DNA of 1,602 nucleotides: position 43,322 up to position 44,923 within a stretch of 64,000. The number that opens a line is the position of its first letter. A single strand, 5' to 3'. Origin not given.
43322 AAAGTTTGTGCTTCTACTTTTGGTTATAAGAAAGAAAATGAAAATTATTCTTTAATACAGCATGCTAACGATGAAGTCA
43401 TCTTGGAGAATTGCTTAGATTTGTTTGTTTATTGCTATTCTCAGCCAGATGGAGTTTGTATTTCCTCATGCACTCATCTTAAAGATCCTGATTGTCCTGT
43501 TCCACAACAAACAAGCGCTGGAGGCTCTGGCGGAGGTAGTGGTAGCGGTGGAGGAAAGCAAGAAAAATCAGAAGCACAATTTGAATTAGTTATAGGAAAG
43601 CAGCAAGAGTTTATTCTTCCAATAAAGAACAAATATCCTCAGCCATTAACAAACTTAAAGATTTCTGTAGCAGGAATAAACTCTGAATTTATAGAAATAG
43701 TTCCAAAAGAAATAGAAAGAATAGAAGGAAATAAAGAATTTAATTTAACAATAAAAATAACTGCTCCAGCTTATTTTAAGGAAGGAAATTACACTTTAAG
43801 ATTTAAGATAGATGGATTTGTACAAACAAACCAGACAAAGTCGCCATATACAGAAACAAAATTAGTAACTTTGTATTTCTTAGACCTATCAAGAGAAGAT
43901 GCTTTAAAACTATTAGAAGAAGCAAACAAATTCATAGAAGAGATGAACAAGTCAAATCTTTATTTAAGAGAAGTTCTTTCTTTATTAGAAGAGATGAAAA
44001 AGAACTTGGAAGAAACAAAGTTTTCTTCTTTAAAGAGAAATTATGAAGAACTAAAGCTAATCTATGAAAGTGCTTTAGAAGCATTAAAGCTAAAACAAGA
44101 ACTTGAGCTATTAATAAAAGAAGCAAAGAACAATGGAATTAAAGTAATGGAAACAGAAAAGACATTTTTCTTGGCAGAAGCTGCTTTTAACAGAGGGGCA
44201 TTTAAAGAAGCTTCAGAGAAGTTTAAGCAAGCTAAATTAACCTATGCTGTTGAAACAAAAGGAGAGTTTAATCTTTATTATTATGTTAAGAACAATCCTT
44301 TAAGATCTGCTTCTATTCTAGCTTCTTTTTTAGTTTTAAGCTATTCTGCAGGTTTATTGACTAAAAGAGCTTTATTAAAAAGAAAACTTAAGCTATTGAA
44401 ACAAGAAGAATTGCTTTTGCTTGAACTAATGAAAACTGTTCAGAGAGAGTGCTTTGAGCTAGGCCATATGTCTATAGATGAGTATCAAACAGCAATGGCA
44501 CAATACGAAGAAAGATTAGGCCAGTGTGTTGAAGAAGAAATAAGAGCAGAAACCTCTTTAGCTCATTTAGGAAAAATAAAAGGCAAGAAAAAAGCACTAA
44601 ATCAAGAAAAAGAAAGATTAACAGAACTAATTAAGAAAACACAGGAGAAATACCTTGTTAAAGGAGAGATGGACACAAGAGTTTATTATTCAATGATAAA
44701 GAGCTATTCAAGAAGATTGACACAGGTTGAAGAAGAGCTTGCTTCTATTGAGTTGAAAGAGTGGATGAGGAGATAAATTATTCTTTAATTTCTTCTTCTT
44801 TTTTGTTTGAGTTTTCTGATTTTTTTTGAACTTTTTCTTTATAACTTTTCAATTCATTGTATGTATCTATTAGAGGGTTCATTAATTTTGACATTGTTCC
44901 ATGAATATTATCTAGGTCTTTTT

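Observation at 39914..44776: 1620-aa LamG-containing, sequon-saturated surface protein with an unusual TM-then-coiled-coil cytoplasmic tail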

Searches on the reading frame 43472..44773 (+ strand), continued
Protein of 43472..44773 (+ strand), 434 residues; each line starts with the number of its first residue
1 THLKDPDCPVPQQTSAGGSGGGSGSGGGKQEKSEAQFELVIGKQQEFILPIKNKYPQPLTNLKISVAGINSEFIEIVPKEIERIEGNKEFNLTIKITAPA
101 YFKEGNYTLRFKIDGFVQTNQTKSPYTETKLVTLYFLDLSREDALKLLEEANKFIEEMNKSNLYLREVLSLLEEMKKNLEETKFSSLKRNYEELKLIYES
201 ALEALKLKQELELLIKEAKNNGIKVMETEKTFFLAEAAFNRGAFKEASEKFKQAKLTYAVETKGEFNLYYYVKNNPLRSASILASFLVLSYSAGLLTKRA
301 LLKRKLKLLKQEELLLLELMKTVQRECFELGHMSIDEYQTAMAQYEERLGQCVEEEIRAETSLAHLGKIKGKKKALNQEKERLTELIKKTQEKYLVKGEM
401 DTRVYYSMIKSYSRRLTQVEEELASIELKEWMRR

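Call 42: search_protein_families(library=pfam, proteins=[L015:2507-4279:+, L015:12629-14611:+, L015:14613-15881:+, L015:16081-16809:-, L011:2924-4975:-, L011:4972-6159:-, L026:1649-1945:-, L026:2043-2525:+, L026:2525-2938:+, L003:3881-4759:+], max_evalue=0.001)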
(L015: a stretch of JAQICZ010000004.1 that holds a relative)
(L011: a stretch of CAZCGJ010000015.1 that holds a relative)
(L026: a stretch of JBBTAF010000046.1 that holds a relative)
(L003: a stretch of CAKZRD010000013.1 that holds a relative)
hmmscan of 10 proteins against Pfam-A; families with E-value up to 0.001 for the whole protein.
L015:2507-4279:+ (590 aa): 3 families
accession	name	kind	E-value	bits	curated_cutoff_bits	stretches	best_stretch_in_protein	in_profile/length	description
PF04104.19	DNA_primase_lrg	-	1.6e-06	28.1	22.4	1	363-526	41-218/266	Eukaryotic and archaeal DNA primase, large subunit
PF01896.25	DNA_primase_S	-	1.8e-06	28.9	26.8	1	132-349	2-161/163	DNA primase small subunit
PF21686.3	LigD_Prim-Pol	-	3.2e-05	24.1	27.4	1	120-178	94-153/254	LigD, primase-polymerase domain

L015:12629-14611:+ (660 aa): 0 families

L015:14613-15881:+ (422 aa): 0 families

L015:16081-16809:- (242 aa): 2 families
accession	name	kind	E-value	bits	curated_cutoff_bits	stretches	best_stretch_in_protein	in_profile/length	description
PF00705.23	PCNA_N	-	8.6e-17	61.5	20.3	1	2-117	3-124/127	Proliferating cell nuclear antigen, N-terminal domain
PF02747.20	PCNA_C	-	3.5e-05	24.4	23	1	175-236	64-126/128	Proliferating cell nuclear antigen, C-terminal domain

L011:2924-4975:- (683 aa): 5 families
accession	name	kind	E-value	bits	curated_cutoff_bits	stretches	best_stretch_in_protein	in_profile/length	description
PF13476.12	AAA_23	-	2.7e-14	54.7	27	1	5-248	1-199/201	AAA domain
PF02463.25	SMC_N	-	1.6e-08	34.7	40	1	3-51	2-51/220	RecF/RecN/SMC N terminal domain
PF13558.12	SbcC_Walker_B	-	1.8e-05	25.3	27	1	585-645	28-89/90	SbcC/RAD50-like, Walker B motif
PF13175.12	AAA_15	-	0.00011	22.4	32.1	1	1-401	1-283/374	AAA ATPase domain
PF13555.12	AAA_29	-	0.00021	21.4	27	1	4-49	2-48/61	P-loop containing region of AAA domain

L011:4972-6159:- (395 aa): 2 families
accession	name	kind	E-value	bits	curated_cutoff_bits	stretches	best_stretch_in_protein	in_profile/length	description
PF00149.33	Metallophos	-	8.4e-13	49.6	21.5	1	1-93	1-72/191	Calcineurin-like phosphoesterase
PF12850.12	Metallophos_2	-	1.5e-06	28.8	27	1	1-216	1-141/154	Calcineurin-like phosphoesterase superfamily domain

L026:1649-1945:- (98 aa): 0 families

L026:2043-2525:+ (160 aa): 3 families
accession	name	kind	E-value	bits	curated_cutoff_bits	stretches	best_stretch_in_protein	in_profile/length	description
PF01909.29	NTP_transf_2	-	3.7e-06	27.7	21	1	83-156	4-88/93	Nucleotidyltransferase domain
PF18765.7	Polbeta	-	6.6e-06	26.6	26.9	1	94-156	14-82/93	Polymerase beta, Nucleotidyltransferase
PF22600.2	MTPAP-like_central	-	0.00019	22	27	1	74-129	20-71/139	Poly(A) RNA polymerase, mitochondrial-like, central palm domain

L026:2525-2938:+ (137 aa): 0 families

L003:3881-4759:+ (292 aa): 1 family
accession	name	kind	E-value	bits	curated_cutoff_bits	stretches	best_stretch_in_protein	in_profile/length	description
PF01008.23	IF-2B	-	8.4e-35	120.8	22.4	1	57-273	37-278/280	Initiation factor 2 subunit family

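Call 58: find_homologous_proteins(query=A3, max_evalue=0.00001)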
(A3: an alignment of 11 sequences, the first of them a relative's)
Query A3 (11 sequences) (326 aa, profile of the alignment): 152 proteins with E <= 0.00001 among 8000 candidates; the best 120 are listed.
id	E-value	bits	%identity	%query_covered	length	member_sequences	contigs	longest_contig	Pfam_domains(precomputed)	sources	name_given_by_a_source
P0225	1.5e-122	427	100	100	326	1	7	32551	-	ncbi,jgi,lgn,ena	-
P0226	1.2e-118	414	47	83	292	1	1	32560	-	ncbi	-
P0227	3.1e-118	412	44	84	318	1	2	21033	-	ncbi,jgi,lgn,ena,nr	ncbi:hypothetical protein B6U91_02350 [Candidatus Pacearchaeota archaeon ex4484_71]|nr:MAG: hypothet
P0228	7.1e-116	405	48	85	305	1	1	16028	-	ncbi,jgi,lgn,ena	-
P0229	1.8e-115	403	63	97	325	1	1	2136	-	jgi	-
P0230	9.0e-114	398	53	85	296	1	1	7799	-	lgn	-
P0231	9.4e-114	398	49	85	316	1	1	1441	-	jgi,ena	-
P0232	5.1e-113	395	49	83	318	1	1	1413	-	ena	-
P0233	1.7e-112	394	51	83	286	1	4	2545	-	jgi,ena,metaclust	metaclust:\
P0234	8.7e-111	388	69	82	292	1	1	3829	-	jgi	jgi:hypothetical protein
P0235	8.2e-110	385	52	79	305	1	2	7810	-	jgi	-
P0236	1.5e-109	384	53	81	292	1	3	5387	-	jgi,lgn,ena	jgi:hypothetical protein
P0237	1.7e-109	384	49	83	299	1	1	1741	-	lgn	-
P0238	2.1e-109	383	44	84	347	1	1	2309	-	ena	-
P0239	7.8e-109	382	52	79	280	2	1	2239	-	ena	-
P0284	5.0e-101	356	41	89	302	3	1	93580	-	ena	-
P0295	1.7e-98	348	46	81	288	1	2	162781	-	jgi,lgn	jgi:hypothetical protein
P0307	1.6e-95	338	46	82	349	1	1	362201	-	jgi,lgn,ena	-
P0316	4.6e-93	330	44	78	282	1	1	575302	-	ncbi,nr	ncbi:hypothetical protein KW805_02230 [Candidatus Pacearchaeota archaeon]|nr:hypothetical protein [C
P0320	2.4e-91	324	42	85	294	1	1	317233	-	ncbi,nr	ncbi:Uncharacterised protein [uncultured archaeon]|nr:Uncharacterised protein [uncultured archaeon]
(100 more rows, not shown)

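Call 59: find_encoding_contigs(protein=P0316, flank=10000, max_places=1)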
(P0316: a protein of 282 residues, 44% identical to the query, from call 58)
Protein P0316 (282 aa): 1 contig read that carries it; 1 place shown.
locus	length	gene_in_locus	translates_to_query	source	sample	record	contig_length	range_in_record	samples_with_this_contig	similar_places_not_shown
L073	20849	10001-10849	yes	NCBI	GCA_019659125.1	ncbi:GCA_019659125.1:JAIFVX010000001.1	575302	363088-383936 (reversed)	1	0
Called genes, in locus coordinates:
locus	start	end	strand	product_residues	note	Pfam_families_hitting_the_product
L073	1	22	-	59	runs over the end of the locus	-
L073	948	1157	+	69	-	-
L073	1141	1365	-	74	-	PF00833:Ribosomal_S17e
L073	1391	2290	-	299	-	-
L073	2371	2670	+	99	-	-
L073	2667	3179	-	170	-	PF02778:tRNA_int_endo_N, PF01974:tRNA_int_endo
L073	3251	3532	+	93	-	-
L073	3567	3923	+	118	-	PF01176:eIF-1a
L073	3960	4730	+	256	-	PF06745:ATPase, PF13481:AAA_25, PF02223:Thymidylate_kin (weak)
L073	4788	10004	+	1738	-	PF13385:Laminin_G_3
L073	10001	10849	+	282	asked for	-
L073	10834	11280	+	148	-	-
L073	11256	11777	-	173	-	-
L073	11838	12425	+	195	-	-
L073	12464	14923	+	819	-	PF00133:tRNA-synt_1, PF09334:tRNA-synt_1g, PF13603:tRNA-synt_1_2, PF00133:tRNA-synt_1, PF09334:tRNA-synt_1g (weak), PF08264:Anticodon_1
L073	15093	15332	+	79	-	-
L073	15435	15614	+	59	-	-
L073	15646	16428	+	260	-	PF02673:BacA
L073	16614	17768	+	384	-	PF14487:DarT, PF01661:Macro (faint)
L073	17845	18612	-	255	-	-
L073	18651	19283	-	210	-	-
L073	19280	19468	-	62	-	-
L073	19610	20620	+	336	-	PF01609:DDE_Tnp_1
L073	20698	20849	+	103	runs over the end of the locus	-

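Call 60: find_encoding_contigs(protein=P0320, flank=10000, max_places=1)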
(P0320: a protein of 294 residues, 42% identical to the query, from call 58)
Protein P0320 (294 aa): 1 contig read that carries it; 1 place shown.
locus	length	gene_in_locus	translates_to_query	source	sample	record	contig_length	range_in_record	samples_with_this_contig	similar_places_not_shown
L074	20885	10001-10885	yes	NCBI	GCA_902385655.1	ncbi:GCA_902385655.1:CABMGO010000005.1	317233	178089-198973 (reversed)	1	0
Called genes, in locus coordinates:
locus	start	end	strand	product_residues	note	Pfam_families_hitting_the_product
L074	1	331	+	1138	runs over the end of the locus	PF04997:RNA_pol_Rpb1_1, PF00623:RNA_pol_Rpb1_2, PF04983:RNA_pol_Rpb1_3 (weak), PF05000:RNA_pol_Rpb1_4, PF04998:RNA_pol_Rpb1_5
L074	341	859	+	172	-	-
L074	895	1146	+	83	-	-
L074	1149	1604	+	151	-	-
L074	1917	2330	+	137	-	PF00164:Ribosom_S12_S23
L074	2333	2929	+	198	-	PF00177:Ribosomal_S7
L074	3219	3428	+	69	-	-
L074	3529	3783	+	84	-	-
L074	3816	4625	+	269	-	PF01564:Spermine_synth (weak)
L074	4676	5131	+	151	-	PF05014:Nuc_deoxyrib_tr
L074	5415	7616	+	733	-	PF00009:GTP_EFTU, PF03144:GTP_EFTU_D2, PF22042:EF-G_D2 (weak), PF14492:EFG_III, PF03764:EFG_IV, PF00679:EFG_C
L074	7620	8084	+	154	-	-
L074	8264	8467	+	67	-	-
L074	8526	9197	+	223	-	-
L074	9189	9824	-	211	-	PF01966:HD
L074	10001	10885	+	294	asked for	-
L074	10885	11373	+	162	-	-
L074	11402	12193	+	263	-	PF13481:AAA_25, PF06745:ATPase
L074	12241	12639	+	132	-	-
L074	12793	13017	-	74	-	-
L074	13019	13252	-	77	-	-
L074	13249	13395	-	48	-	-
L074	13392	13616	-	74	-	-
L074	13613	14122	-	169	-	PF08433:KTI12 (weak), PF02224:Cytidylate_kin (faint), PF13238:AAA_18, PF13671:AAA_33 (weak), PF01202:SKI (weak), PF13207:AAA_17 (weak)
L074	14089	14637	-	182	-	PF02834:LigT_PEase, PF13563:2_5_RNA_ligase2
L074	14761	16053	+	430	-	PF00009:GTP_EFTU, PF01926:MMR_HSR1 (weak), PF03144:GTP_EFTU_D2, PF03143:GTP_EFTU_D3, PF22594:GTP-eEF1A_C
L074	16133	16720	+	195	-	-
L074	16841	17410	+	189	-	-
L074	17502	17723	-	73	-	-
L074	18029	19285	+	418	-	PF13662:Toprim_4, PF01751:Toprim (weak)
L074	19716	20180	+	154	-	-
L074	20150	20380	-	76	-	-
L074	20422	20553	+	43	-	-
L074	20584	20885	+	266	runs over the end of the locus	PF01261:AP_endonuc_2, PF03851:UvdE (weak)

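Call 61: find_encoding_contigs(protein=P0307, flank=10000, max_places=1)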
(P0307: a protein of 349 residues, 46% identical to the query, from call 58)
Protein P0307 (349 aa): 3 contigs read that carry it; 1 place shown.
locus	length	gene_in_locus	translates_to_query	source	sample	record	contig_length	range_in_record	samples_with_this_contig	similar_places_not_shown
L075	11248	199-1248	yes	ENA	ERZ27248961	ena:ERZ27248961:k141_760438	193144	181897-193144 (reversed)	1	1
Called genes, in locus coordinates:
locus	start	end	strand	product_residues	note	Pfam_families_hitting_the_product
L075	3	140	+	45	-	?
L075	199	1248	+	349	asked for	-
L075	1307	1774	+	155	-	-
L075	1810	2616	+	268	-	PF06745:ATPase, PF13481:AAA_25 (weak), PF07088:GvpD_P-loop (weak)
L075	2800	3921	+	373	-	PF03463:eRF1_1, PF18854:baeRF_family10, PF03464:eRF1_2, PF18859:acVLRF1, PF03465:eRF1_3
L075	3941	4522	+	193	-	PF04079:SMC_ScpB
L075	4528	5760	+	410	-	PF13506:Glyco_transf_21, PF03142:Chitin_synth_2 (faint), PF00535:Glycos_transf_2, PF10111:Glyco_tranf_2_2, PF13641:Glyco_tranf_2_3, PF01644:Chitin_synth_1 (faint), PF13632:Glyco_trans_2_3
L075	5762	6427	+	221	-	-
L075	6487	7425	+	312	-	-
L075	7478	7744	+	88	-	PF13656:RNA_pol_L_2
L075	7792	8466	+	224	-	PF00702:Hydrolase, PF13419:HAD_2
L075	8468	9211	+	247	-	PF00154:RecA_N, PF03796:DnaB_C (faint), PF06745:ATPase (weak), PF08423:Rad51, PF01637:ATPase_2 (weak), PF13481:AAA_25 (weak), PF13479:AAA_24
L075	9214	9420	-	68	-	-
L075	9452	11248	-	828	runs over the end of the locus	PF01751:Toprim, PF01131:Topoisom_bac, PF01396:Zn_ribbon_Top1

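Call 63: find_encoding_contigs(protein=P0295, flank=10000, max_places=1)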
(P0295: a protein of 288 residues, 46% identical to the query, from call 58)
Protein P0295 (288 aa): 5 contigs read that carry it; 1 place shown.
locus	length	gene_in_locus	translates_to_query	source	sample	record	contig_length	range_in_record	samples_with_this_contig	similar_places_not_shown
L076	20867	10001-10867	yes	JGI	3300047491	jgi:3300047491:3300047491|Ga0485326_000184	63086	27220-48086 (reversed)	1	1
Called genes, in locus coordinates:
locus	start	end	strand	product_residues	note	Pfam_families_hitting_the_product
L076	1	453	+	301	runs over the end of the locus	PF01048:PNP_UDP_1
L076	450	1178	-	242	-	PF01978:TrmB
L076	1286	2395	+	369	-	PF01068:DNA_ligase_A_M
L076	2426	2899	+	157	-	-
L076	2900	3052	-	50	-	-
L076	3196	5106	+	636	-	PF00133:tRNA-synt_1, PF01406:tRNA-synt_1e, PF01921:tRNA-synt_1f (faint), PF09334:tRNA-synt_1g, PF00133:tRNA-synt_1, PF08264:Anticodon_1, PF19303:Anticodon_3 (weak), PF01588:tRNA_bind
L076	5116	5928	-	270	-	PF00142:Fer4_NifH, PF01656:CbiA, PF02374:ArsA_ATPase (weak), PF06564:CBP_BcsQ, PF10609:ParA, PF13614:AAA_31, PF13500:AAA_26 (weak)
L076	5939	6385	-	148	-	-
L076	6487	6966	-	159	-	-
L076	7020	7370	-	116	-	PF01849:NAC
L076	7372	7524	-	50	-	PF03911:Sec61_beta (weak)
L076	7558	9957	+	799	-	PF00133:tRNA-synt_1, PF09334:tRNA-synt_1g, PF01406:tRNA-synt_1e, PF09334:tRNA-synt_1g, PF08264:Anticodon_1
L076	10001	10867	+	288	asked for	-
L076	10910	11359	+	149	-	-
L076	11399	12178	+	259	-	PF13481:AAA_25, PF03796:DnaB_C (weak), PF06745:ATPase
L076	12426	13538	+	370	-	PF03463:eRF1_1, PF18854:baeRF_family10, PF03464:eRF1_2, PF18859:acVLRF1, PF03465:eRF1_3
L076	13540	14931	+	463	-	PF03901:Glyco_transf_22, PF13231:PMT_2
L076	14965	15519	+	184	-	PF04079:SMC_ScpB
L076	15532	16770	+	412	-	PF13506:Glyco_transf_21, PF03142:Chitin_synth_2 (faint), PF00535:Glycos_transf_2, PF10111:Glyco_tranf_2_2, PF13641:Glyco_tranf_2_3, PF13632:Glyco_trans_2_3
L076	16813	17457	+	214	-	-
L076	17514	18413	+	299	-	-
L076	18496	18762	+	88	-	PF13656:RNA_pol_L_2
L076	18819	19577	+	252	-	PF00154:RecA_N, PF08423:Rad51, PF13481:AAA_25, PF01637:ATPase_2, PF06745:ATPase, PF01656:CbiA (weak), PF13401:AAA_22 (weak), PF13479:AAA_24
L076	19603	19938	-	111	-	-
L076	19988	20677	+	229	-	PF02585:PIG-L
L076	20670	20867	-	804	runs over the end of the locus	PF01751:Toprim, PF01131:Topoisom_bac, PF01396:Zn_ribbon_Top1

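Call 64: find_encoding_contigs(protein=P0284, flank=10000, max_places=1)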
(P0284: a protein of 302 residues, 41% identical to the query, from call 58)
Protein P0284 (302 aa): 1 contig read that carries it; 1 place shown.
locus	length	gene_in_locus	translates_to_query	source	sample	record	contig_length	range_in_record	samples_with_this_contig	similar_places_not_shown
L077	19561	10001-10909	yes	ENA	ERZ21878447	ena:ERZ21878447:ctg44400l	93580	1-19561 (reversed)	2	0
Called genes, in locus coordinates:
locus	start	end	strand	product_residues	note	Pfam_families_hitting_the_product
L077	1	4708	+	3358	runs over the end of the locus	PF02210:Laminin_G_2 (faint), PF13385:Laminin_G_3, PF02973:Sialidase (faint), PF13385:Laminin_G_3, PF00054:Laminin_G_1 (faint), PF19077:Big_13 (faint), PF22925:TS_C (faint), PF13385:Laminin_G_3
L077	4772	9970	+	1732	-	-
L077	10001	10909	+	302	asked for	-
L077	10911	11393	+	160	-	-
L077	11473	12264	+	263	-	PF13481:AAA_25, PF06745:ATPase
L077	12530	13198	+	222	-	PF00227:Proteasome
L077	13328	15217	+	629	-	PF17214:KH_TffA, PF07650:KH_2 (faint), PF23023:Anti-Pycsar_Apyc1 (weak), PF00753:Lactamase_B, PF16661:Lactamase_B_6, PF12706:Lactamase_B_2, PF10996:Beta-Casp, PF07521:RMMBL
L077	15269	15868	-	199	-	-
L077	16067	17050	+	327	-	PF06550:SPP (weak)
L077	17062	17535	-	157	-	-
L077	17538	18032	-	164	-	-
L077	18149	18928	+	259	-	PF01978:TrmB, PF11495:TrmB_EBD_N (weak)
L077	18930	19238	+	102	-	PF13517:FG-GAP_3 (faint)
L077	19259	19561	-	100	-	?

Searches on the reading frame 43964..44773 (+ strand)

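Call 8: search_protein_families(library=pfam, proteins=[window:43964-44773:+], max_evalue=5)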
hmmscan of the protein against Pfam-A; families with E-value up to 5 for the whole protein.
window:43964-44773:+ (270 aa): 1 family
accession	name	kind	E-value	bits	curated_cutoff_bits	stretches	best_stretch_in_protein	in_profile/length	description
PF07719.23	TPR_2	-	2.8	8.7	27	1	68-90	5-27/34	Tetratricopeptide repeat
